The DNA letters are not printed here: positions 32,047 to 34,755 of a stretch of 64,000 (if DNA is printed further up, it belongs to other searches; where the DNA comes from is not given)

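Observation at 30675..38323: Seven-gene operon combining T4SS core parts (VirB10, lipoprotein, VirB4) with a full secretin, a GspL/PilMN-like protein and ComFC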

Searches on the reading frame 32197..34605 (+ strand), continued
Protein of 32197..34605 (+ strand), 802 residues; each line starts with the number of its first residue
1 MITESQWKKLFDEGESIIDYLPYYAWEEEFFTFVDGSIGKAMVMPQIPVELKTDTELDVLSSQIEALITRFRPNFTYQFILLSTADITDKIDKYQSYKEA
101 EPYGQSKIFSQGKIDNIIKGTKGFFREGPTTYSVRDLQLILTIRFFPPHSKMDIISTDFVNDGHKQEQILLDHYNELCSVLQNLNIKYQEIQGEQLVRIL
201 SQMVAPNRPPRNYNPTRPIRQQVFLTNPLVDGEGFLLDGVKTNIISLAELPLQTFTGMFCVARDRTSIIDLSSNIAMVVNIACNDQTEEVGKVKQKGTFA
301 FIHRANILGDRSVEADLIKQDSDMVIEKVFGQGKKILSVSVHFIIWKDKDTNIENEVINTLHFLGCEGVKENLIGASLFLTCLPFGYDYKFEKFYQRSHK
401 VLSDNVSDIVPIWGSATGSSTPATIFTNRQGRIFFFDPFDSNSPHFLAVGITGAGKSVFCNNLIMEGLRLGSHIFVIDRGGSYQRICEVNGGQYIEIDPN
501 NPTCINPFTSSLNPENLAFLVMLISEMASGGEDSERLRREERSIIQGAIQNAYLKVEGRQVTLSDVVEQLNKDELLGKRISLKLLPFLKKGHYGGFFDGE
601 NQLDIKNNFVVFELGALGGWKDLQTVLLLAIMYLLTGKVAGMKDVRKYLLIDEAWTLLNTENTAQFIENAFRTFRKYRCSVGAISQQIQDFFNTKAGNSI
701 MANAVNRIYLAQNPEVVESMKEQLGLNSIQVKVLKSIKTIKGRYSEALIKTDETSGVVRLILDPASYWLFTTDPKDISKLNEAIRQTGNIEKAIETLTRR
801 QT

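Call 22: find_related_loci(query=A1, collection=genome_contigs, flank=10000)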
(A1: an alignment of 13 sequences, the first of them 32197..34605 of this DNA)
Query A1 (802 aa) in genome_contigs; peptide patterns used: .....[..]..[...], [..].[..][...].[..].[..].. (x = any residue, [..] = any of these).
131 stretches matched a pattern; 120 encode a relative of the query (tblastn E <= 1e-3); the best 80 are kept; 77 distinct loci.
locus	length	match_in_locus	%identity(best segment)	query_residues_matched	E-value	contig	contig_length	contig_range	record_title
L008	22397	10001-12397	80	1-801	0e+0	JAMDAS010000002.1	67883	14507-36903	MAG: Candidatus Omnitrophota bacterium isolate FK_Sedi_B_Bin.251 NODE_906_length_67883_cov_7.43695, whole genome shotgun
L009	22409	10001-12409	45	1-802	0e+0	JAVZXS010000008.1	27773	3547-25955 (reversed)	MAG: Candidatus Micrarchaeia archaeon isolate JZ-3_201705_bins_117 JZ-3_201705_bins_117_scaffold_8, whole genome shotgun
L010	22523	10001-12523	39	1-802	0e+0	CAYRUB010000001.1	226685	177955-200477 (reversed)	MAG TPA_asm: uncultured Planctomycetales bacterium isolate binchicken_co220_28 genome assembly, contig: NODE_6_length_22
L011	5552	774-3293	39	1-801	0e+0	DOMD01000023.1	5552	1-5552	MAG TPA_asm: Candidatus Omnitrophota bacterium isolate UBA12090 contig_24557, whole genome shotgun sequence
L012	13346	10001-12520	38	1-801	0e+0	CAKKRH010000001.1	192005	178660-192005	Omnitrophica bacterium GWA2_41_15 isolate Hainich-H52-bin157-1 genome assembly, contig: H52-bin157_1_Hain_H52_02um_R3_9_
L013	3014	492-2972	39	1-789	0e+0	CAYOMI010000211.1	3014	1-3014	MAG TPA_asm: uncultured Planctomycetales bacterium isolate SRP098346_co1_93 genome assembly, contig: NODE_55439_length_3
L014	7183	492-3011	39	1-801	0e+0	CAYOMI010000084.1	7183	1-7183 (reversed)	MAG TPA_asm: uncultured Planctomycetales bacterium isolate SRP098346_co1_93 genome assembly, contig: NODE_14574_length_7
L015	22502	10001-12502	39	1-798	0e+0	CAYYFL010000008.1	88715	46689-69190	MAG TPA_asm: uncultured Planctomycetia bacterium isolate binchicken_co20_28 genome assembly, contig: NODE_691_length_887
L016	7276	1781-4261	39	1-789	0e+0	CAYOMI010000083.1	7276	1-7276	MAG TPA_asm: uncultured Planctomycetales bacterium isolate SRP098346_co1_93 genome assembly, contig: NODE_14272_length_7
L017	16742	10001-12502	39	1-798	0e+0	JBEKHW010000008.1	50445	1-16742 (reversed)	MAG: Candidatus Omnitrophota bacterium isolate SPRUCE 286 SPRUCE_286_8, whole genome shotgun sequence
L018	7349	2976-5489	38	2-801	0e+0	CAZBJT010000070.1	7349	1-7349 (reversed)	MAG TPA_asm: uncultured Planctomycetales bacterium isolate binchicken_co54_492 genome assembly, contig: NODE_18511_lengt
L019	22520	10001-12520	38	1-801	0e+0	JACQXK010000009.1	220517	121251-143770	MAG: Candidatus Omnitrophota bacterium isolate NC_groundwater_1513_Pr4_B-0.1um_40_4 SR1-18-B1_scaffold_49378, whole geno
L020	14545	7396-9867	39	1-786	0e+0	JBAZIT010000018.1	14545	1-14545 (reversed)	MAG: Candidatus Omnitrophota bacterium isolate SO_2017_LW4_101 scaffold_8032_c1_LW137-91_2017, whole genome shotgun sequ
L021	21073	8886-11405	38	1-801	0e+0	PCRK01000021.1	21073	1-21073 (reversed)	MAG: Candidatus Omnitrophica bacterium CG23_combo_of_CG06-09_8_20_14_all_41_10 CG23_scaffold_1250_c, whole genome shotgu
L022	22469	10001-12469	38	1-786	1e-180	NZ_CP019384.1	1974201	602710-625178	Candidatus Velamenicoccus archaeovorus strain LiM chromosome, complete genome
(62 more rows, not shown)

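Call 36: search_dna_similar(query=window:32197-34605:+, collection=plasmids, mode=protein, max_rows=15)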
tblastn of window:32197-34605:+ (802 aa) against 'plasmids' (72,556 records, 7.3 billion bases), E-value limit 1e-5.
The search stops at 5000 records and this limit was reached: more records match than are counted here, and every count below describes the 5000 best-scoring records only.
Records with a match: at least 5000; places in all: 5142; records where one place covers at least 80% of the query: 21.
Best place of each record, by identity: <60% 5000.
By first word of the organism name: Escherichia 1150; Klebsiella 1005; Salmonella 574; Enterobacter 460; Acinetobacter 259; Citrobacter 230; Pseudomonas 172; Providencia 122; Burkholderia 108; Vibrio 107; and 135 more.
By predicted mobility (MOB-suite, as given by PLSDB): conjugative 4132; non-mobilizable 593; mobilizable 275.
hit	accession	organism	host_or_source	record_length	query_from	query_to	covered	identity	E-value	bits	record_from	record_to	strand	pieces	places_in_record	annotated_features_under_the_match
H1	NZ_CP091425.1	Methylobacter sp. YRD-M1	isolate,wetland soil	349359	15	799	98%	26.1%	5e-57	220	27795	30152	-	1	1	traC: type IV secretion system protein TraC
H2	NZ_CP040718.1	Aeromonas veronii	alligator,bacteria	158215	24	801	97%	26.2%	3e-55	215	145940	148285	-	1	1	traC: type IV secretion system protein TraC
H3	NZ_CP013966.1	Aeromonas hydrophila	fish,cell culture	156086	24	801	97%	26.0%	3e-55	214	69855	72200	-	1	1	traC: type IV secretion system protein TraC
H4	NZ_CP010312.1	Geoalkalibacter subterraneus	-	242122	21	801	97%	25.6%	1e-57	221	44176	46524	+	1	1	none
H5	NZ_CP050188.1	Aeromonas salmonicida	Turbo,whole organism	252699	24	802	97%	25.4%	2e-55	215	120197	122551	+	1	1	traC: type IV secretion system protein TraC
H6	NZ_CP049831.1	Aeromonas salmonicida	Turbo,whole organism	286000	24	802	97%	25.4%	2e-55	215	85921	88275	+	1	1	traC: type IV secretion system protein TraC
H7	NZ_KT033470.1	Aeromonas salmonicida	-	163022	24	802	97%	25.4%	3e-55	214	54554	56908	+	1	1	traC: type IV secretion system protein TraC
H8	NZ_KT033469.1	Aeromonas salmonicida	-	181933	24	802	97%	25.2%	7e-55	213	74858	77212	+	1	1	traC: type IV secretion system protein TraC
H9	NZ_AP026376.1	Aeromonas caviae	-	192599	24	802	97%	25.2%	7e-55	213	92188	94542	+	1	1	traC: type IV secretion system protein TraC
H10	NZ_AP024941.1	Aeromonas caviae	-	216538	24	802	97%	25.2%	7e-55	213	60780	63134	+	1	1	traC: type IV secretion system protein TraC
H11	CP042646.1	Escherichia coli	Sus scrofa domesticus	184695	16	801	98%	25.0%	9e-47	214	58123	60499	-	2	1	none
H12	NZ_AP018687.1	Vibrio rumoiensis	-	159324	21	801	97%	24.8%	3e-56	218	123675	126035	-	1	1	traC: type IV secretion system protein TraC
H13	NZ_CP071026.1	Enterobacter hormaechei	Homo sapiens,Chromosome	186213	21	801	97%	24.8%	3e-56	218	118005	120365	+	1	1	traC: type IV secretion system protein TraC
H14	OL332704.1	uncultured bacterium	-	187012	21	801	97%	24.7%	4e-56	217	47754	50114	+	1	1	none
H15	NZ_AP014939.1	Citrobacter freundii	-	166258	21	801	97%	24.7%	6e-56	217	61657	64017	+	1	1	traC: type IV secretion system protein TraC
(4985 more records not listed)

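Call 39: find_encoding_contigs(protein=P0004, flank=10000, max_places=2)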
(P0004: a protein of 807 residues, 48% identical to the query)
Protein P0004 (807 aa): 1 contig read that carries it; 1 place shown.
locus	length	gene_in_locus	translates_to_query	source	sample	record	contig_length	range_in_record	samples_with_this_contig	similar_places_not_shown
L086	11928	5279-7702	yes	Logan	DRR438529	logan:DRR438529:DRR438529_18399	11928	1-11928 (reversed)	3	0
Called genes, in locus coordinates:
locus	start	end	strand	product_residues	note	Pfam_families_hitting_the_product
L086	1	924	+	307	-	?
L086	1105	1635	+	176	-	PF03330:DPBB_1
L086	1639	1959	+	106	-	-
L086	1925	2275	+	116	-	PF04956:TrbC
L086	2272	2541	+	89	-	PF07178:TraL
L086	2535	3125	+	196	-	-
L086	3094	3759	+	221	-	-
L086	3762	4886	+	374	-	PF03743:TrbI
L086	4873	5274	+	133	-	PF09676:TraV (weak)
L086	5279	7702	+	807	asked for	PF11130:TraC_F_IV, PF01935:DUF87 (weak), PF19044:P-loop_TraG, PF12846:AAA_10 (weak)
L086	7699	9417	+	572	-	PF00263:Secretin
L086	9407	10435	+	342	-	-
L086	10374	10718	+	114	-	-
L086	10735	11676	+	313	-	-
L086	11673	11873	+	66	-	-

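Call 40: find_encoding_contigs(protein=P0003, flank=10000, max_places=2)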
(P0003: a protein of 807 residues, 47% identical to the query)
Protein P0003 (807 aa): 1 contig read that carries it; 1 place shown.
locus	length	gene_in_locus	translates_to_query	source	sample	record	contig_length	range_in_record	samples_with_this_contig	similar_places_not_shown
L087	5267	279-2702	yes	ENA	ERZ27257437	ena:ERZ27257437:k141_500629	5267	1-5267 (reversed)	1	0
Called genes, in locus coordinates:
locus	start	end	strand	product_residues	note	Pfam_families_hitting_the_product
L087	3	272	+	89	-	?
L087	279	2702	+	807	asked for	PF11130:TraC_F_IV, PF01935:DUF87, PF19044:P-loop_TraG, PF12846:AAA_10 (weak)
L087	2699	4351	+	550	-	PF00263:Secretin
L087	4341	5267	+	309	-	?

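Call 41: search_protein_families(library=pfam, proteins=[L005:5048-5356:+, L005:5944-6534:+, L005:6503-7171:+, L005:13755-14099:+, L005:14113-15024:+, L022:5201-5524:+, L022:7657-8403:+, L022:15912-16397:+, L022:16415-17035:+, L022:20656-21579:+], max_evalue=0.05)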
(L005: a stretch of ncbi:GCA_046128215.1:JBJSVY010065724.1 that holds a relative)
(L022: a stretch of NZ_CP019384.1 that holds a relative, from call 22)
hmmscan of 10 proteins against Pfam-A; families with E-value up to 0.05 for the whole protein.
L005:5048-5356:+ (102 aa): 0 families

L005:5944-6534:+ (196 aa): 2 families
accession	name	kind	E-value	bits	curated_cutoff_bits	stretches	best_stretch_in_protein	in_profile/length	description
PF05309.16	TraE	-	0.00055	19.9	24.8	1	70-171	71-169/182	TraE protein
PF11444.14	DUF2895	-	0.011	15.6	22.6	1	133-190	135-193/198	Protein of unknown function (DUF2895)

L005:6503-7171:+ (222 aa): 1 family
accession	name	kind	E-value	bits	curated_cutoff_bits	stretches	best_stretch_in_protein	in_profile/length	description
PF23536.1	TraK_C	-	0.00029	21.4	28.5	1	169-217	59-108/110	TraK C-terminal domain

L005:13755-14099:+ (114 aa): 0 families

L005:14113-15024:+ (303 aa): 0 families

L022:5201-5524:+ (107 aa): 3 families
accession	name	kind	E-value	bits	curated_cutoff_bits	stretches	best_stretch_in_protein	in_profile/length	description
PF04956.18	TrbC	-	0.0035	18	27.9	1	10-95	6-89/98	TrbC/VIRB2 pilin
PF03779.20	SPW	-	0.025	15.5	31.5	0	17-55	4-43/93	SPW repeat domain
PF11070.13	DUF2871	-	0.027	15.2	27.4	1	7-95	32-121/134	Protein of unknown function (DUF2871)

L022:7657-8403:+ (248 aa): 0 families

L022:15912-16397:+ (161 aa): 0 families

L022:16415-17035:+ (206 aa): 1 family
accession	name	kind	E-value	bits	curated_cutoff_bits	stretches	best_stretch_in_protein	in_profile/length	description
PF17456.7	TcpS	-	0.016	15.5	28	1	57-176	10-132/155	Toxin-coregulated pilus protein S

L022:20656-21579:+ (307 aa): 3 families
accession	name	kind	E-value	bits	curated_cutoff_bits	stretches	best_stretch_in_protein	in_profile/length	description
PF07963.17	N_methyl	-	0.00041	20.2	21.2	1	39-62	3-26/27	Prokaryotic N-terminal methylation motif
PF07484.17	Collar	-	0.0091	16.4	24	1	181-203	1-21/57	Phage Tail Collar Domain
PF21939.1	Gp10_C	-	0.012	17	27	1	211-298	35-131/139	Baseplate structural protein Gp10, C-terminal domain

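Call 47: find_related_loci(query=A3, collection=metagenome_contigs, flank=10000)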
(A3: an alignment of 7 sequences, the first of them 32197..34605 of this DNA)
Query A3 (802 aa) in metagenome_contigs; peptide patterns used: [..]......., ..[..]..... (x = any residue, [..] = any of these).
370 stretches matched a pattern; 105 encode a relative of the query (tblastn E <= 1e-3); the best 80 are kept; 80 distinct loci.
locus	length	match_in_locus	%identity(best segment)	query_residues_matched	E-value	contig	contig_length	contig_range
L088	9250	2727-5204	45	1-801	0e+0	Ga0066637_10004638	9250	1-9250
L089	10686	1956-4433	45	1-801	0e+0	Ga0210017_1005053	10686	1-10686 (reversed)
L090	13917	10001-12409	47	1-801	0e+0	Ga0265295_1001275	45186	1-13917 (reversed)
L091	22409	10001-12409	47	1-801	0e+0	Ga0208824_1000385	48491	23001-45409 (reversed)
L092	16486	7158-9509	48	1-782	0e+0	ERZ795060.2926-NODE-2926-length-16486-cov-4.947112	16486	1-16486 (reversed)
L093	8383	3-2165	47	83-801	0e+0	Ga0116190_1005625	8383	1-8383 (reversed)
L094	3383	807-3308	40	1-795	0e+0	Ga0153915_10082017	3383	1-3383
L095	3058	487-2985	40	1-797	0e+0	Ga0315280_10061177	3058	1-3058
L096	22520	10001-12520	39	1-801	0e+0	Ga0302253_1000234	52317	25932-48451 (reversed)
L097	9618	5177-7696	39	1-801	0e+0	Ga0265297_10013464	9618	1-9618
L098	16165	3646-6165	39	1-801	0e+0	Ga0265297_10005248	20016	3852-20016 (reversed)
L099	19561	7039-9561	39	1-801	0e+0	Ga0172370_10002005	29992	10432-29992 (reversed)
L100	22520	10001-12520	38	1-801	0e+0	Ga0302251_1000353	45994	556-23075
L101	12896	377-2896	38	1-801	0e+0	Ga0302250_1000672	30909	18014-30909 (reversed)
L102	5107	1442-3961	38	1-801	0e+0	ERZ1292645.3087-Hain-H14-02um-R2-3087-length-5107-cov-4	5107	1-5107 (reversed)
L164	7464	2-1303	54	369-795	9e-138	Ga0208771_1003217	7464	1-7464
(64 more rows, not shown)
